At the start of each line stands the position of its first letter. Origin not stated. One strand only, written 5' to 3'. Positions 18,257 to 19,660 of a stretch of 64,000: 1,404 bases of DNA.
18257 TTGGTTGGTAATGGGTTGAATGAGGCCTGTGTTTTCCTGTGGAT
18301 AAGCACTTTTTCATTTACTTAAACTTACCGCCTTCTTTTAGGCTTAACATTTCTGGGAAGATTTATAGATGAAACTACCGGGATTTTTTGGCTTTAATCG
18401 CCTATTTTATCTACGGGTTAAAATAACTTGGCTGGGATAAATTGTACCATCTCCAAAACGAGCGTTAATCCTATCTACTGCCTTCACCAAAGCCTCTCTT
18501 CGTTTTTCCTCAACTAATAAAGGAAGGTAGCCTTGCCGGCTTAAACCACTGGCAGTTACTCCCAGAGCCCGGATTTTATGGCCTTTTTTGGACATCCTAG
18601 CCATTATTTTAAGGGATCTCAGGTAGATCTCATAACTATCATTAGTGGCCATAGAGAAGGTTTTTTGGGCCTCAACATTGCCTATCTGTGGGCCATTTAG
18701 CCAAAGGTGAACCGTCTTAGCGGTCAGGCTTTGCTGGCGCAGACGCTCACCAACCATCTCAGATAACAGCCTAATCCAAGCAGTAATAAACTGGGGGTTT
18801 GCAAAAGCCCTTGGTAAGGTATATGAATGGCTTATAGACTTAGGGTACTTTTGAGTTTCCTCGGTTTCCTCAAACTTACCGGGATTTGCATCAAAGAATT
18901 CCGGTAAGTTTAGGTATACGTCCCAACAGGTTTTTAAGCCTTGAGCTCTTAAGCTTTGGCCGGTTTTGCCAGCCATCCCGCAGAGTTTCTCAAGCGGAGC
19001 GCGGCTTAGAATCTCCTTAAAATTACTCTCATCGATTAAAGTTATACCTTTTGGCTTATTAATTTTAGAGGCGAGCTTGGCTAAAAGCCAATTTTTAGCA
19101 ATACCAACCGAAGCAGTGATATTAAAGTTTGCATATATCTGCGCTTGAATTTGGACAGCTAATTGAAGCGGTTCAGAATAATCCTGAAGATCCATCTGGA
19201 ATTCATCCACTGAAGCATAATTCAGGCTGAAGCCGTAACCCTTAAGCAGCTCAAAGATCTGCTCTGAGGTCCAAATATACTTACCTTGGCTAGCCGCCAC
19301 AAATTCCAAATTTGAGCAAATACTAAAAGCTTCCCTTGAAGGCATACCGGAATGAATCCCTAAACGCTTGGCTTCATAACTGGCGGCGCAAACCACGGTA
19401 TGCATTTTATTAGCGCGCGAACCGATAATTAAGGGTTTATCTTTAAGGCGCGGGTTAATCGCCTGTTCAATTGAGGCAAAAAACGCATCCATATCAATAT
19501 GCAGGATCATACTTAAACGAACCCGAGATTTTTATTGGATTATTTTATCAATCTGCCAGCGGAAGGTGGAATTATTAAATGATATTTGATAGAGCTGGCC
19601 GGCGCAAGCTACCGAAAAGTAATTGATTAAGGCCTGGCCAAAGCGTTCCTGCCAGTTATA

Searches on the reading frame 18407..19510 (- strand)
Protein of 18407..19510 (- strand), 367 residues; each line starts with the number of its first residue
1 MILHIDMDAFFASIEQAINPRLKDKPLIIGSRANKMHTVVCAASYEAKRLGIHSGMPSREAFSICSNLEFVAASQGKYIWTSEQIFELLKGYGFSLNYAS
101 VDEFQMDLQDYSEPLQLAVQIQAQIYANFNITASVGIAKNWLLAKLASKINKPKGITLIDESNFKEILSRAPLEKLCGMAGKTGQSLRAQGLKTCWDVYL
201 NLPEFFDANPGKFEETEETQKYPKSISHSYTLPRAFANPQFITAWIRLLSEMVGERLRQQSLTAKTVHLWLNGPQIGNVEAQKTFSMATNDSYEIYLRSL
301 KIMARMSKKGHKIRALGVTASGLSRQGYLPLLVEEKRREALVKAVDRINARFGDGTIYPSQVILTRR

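Call 5: search_protein_families(library=pfam, proteins=[window:18407-19510:-], max_evalue=0.01)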
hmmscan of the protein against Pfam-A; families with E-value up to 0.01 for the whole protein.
window:18407-19510:- (367 aa): 3 families
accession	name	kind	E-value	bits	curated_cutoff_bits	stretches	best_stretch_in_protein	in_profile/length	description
PF00817.25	IMS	-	7.4e-41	139.9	23.2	1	5-149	1-148/148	impB/mucB/samB family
PF11799.13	IMS_C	-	2.8e-18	66.8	20.7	1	223-327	1-103/109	impB/mucB/samB family C-terminal domain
PF13438.11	DUF4113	-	0.00051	20.5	24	1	339-359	1-21/51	Domain of unknown function (DUF4113)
